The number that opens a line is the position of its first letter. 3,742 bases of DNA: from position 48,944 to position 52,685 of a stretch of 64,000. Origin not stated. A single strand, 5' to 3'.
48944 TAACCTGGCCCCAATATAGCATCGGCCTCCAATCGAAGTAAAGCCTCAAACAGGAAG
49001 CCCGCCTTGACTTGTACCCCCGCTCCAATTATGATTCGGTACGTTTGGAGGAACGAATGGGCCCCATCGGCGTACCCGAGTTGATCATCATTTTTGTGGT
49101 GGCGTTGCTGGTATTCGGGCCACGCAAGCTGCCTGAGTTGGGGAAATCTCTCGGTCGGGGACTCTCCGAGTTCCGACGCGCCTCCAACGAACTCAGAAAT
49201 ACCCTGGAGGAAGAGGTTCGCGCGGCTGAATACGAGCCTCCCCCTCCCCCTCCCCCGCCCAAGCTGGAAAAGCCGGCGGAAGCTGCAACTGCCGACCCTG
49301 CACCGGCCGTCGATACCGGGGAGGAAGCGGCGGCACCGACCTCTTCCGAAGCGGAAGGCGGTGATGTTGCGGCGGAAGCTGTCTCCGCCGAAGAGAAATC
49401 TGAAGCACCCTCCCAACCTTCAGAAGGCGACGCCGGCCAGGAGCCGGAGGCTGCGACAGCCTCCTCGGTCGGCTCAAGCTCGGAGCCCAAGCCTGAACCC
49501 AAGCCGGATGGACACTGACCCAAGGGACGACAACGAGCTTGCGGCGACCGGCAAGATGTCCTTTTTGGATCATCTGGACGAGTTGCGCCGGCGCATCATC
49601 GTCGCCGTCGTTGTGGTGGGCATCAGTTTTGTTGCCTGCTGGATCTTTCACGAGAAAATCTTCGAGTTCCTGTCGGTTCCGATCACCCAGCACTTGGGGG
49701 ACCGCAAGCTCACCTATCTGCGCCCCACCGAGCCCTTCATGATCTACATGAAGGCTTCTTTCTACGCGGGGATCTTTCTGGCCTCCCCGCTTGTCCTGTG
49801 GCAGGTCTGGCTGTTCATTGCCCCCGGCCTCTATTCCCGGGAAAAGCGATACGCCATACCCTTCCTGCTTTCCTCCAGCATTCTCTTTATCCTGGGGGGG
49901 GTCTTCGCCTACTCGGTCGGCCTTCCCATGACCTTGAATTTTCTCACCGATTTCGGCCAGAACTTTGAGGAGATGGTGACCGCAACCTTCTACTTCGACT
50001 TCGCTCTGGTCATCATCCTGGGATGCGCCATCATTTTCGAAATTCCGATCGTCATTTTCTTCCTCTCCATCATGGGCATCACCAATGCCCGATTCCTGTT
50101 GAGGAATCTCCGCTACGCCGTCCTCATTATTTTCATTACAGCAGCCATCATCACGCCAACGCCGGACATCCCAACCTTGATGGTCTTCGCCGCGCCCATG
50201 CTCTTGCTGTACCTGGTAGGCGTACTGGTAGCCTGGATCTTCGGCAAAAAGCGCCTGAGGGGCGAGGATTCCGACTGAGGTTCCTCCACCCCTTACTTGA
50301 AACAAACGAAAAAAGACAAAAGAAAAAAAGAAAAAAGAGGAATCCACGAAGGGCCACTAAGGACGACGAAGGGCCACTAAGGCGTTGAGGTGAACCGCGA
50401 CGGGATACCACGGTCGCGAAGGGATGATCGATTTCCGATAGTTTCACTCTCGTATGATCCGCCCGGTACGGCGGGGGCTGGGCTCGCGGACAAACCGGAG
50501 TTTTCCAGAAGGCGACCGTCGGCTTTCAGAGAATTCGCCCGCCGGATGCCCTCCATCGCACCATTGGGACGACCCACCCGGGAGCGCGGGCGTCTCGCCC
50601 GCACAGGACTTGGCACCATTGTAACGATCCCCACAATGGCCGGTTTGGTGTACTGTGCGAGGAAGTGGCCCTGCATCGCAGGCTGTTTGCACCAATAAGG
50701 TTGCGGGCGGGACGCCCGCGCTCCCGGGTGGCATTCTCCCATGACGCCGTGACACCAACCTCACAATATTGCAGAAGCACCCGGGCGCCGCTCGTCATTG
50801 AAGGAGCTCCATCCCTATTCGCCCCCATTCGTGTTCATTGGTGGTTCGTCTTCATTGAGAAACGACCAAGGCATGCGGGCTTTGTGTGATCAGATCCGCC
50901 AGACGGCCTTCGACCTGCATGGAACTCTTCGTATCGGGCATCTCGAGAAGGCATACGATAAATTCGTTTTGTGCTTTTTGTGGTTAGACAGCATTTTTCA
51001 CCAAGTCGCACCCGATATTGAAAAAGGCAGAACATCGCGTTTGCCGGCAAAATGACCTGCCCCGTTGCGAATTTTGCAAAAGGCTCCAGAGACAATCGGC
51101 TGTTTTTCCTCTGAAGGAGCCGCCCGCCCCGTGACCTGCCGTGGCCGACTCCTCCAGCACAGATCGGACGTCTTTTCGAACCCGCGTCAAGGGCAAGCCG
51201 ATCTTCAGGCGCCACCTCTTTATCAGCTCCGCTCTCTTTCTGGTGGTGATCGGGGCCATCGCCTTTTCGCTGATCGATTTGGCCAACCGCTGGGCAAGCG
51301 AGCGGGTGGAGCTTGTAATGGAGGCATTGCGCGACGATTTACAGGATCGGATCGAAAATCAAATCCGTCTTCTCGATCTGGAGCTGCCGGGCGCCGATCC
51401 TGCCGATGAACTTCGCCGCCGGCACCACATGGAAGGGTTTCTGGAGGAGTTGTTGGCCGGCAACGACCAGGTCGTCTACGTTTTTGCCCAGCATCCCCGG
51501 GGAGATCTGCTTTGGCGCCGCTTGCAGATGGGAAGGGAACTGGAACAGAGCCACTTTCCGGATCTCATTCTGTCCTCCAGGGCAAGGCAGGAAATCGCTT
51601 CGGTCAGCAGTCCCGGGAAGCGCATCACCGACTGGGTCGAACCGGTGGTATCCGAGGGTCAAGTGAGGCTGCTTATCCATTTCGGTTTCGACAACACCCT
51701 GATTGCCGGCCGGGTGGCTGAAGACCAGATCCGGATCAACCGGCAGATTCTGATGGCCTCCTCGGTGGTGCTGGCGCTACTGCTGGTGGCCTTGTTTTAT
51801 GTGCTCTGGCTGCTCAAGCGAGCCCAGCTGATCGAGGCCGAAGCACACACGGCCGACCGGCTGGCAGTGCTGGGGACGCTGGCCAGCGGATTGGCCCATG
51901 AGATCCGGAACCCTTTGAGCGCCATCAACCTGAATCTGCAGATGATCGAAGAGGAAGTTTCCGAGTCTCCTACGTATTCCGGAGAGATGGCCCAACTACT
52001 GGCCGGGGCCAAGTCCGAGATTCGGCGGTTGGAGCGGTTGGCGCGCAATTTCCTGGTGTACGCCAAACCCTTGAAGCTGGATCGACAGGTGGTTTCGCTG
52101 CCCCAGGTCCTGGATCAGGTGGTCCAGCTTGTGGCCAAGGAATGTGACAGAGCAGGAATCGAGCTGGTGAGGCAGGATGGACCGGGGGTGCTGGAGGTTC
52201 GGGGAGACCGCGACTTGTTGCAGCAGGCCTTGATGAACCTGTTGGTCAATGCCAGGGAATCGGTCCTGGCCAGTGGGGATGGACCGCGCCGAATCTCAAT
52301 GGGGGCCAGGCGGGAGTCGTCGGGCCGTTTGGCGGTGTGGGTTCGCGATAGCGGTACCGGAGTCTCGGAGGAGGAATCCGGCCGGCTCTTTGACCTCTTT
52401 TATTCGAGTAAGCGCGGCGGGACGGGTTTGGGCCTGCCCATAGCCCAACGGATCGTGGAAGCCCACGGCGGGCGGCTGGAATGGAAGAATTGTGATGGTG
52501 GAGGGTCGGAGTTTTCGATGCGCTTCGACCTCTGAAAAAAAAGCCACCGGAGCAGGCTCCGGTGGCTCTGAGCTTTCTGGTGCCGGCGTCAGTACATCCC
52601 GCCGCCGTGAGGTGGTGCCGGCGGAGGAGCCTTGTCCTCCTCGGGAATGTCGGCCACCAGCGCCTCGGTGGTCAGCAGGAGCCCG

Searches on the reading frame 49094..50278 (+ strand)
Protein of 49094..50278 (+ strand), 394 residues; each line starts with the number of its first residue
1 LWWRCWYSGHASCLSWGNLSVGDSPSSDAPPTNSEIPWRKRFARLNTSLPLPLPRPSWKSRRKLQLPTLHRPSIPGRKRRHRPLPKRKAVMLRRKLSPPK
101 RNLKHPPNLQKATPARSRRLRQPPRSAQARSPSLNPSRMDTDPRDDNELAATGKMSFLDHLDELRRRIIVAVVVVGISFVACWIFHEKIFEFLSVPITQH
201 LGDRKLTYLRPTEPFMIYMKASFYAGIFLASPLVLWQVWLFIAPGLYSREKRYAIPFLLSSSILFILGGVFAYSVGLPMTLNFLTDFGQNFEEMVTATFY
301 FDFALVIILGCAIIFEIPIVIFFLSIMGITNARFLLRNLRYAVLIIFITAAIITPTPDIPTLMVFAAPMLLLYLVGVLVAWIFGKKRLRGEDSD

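Call 8: search_protein_families(library=pfam, proteins=[window:49094-50278:+])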
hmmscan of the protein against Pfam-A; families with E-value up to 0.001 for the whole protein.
window:49094-50278:+ (394 aa): 1 family
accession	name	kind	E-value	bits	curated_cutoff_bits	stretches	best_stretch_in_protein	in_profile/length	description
PF00902.23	TatC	-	2.1e-66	224.1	25.1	1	159-368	1-208/208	Sec-independent protein translocase protein (TatC)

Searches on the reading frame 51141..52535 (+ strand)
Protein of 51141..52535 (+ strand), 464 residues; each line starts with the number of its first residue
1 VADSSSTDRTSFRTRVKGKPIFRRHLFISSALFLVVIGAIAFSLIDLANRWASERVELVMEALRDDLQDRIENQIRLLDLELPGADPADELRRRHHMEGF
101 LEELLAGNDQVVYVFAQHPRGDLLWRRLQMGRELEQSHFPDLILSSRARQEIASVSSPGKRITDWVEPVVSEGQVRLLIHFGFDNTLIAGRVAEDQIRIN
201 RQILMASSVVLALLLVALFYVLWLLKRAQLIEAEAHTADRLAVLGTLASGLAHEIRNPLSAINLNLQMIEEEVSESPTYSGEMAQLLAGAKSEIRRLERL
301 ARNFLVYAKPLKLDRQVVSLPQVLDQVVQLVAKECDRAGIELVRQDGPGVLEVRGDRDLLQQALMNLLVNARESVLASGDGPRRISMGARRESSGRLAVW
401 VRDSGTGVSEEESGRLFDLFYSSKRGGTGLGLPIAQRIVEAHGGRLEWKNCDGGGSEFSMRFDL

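Call 8: search_protein_families(library=pfam, proteins=[window:51141-52535:+])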
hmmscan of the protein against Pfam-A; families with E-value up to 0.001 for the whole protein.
window:51141-52535:+ (464 aa): 2 families
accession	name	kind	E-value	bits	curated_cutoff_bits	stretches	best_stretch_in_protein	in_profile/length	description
PF02518.31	HATPase_c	-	7.1e-20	71.9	26.4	1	355-463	1-108/111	Histidine kinase-, DNA gyrase B-, and HSP90-like ATPase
PF00512.31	HisKA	-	7.6e-12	45.5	26.9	1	245-309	3-62/66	His Kinase A (phospho-acceptor) domain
